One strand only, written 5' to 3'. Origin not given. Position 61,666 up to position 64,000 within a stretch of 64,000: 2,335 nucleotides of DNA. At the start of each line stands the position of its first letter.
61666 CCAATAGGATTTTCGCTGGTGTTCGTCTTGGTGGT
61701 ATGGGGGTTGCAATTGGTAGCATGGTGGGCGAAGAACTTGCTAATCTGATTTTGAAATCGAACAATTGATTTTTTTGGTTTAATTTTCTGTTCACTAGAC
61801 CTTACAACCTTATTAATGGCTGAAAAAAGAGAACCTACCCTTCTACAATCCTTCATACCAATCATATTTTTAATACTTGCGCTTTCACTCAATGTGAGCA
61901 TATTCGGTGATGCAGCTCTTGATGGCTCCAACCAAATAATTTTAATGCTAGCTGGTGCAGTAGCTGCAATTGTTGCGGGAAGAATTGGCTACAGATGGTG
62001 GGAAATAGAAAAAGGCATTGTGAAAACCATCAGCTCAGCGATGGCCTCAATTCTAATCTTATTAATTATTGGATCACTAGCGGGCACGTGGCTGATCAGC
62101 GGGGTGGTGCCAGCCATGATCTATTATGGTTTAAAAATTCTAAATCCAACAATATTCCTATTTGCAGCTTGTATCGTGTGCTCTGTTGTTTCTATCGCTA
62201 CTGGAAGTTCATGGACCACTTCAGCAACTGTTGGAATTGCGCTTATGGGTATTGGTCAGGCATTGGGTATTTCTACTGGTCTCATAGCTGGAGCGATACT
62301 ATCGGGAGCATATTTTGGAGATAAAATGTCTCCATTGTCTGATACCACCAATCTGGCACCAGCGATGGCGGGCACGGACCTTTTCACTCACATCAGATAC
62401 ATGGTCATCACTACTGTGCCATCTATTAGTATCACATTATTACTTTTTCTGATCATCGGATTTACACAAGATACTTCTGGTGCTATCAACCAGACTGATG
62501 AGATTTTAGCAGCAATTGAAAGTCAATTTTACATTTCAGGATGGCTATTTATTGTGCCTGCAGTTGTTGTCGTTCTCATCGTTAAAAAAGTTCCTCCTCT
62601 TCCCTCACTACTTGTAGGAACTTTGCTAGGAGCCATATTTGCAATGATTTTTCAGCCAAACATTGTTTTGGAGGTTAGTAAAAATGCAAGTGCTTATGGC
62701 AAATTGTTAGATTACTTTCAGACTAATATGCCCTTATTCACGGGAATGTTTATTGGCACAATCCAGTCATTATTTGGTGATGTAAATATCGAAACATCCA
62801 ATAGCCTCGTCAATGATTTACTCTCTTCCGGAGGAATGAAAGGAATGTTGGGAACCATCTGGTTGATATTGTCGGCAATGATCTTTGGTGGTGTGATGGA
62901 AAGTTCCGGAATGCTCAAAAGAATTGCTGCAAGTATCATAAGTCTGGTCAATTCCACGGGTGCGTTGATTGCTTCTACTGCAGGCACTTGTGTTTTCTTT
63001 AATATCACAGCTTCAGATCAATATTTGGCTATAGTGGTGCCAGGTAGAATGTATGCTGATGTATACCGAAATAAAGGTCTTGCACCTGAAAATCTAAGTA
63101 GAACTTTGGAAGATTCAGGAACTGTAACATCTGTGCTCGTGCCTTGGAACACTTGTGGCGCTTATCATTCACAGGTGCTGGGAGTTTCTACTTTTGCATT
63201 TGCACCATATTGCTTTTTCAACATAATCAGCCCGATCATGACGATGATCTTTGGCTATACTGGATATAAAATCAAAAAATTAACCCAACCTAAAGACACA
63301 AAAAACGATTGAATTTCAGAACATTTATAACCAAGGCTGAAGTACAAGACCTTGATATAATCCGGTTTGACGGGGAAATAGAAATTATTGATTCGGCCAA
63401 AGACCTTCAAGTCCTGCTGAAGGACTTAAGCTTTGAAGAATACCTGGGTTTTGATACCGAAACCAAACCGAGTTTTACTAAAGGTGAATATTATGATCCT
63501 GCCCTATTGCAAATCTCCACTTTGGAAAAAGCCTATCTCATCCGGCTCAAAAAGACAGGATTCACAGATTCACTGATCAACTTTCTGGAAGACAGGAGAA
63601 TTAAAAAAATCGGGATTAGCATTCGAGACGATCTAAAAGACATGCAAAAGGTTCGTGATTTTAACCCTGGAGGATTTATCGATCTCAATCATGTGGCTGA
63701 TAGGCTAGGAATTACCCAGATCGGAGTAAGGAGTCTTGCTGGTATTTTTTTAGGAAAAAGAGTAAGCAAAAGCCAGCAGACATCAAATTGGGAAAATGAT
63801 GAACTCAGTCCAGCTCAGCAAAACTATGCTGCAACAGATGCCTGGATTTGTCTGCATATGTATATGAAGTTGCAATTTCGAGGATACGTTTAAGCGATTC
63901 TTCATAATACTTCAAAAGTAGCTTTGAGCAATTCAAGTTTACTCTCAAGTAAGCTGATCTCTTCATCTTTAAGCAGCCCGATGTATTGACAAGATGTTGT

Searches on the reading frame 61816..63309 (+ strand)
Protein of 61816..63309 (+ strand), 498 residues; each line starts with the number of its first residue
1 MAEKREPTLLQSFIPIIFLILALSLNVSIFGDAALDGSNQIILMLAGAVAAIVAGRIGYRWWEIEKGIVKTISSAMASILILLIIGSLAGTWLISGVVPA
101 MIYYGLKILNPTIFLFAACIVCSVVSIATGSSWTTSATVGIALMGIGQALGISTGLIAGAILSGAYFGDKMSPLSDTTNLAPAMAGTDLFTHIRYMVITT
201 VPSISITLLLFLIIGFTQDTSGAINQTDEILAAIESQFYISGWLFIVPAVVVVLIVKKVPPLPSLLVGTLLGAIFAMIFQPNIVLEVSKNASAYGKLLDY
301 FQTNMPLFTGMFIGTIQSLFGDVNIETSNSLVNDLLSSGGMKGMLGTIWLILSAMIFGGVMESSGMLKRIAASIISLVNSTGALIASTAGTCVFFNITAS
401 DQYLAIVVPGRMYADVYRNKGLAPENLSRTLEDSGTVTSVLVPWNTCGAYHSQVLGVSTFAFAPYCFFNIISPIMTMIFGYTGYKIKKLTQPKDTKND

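Call 79: search_protein_families(library=pfam, proteins=[window:61816-63309:+], max_evalue=0.00001)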
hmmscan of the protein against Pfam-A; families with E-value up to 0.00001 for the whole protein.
window:61816-63309:+ (498 aa): 1 family
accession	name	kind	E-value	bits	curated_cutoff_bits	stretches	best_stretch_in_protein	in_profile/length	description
PF03553.21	Na_H_antiporter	-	8.6e-52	176.7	23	1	164-483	1-302/303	Na+/H+ antiporter family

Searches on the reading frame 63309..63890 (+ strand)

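Call 79: search_protein_families(library=pfam, proteins=[window:63309-63890:+], max_evalue=0.00001)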
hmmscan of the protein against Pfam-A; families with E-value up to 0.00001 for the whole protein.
window:63309-63890:+ (194 aa): 1 family
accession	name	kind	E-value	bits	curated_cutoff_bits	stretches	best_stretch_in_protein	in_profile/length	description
PF01612.26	DNA_pol_A_exo1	-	1.8e-24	86.9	23.6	1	25-189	2-169/173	3'-5' exonuclease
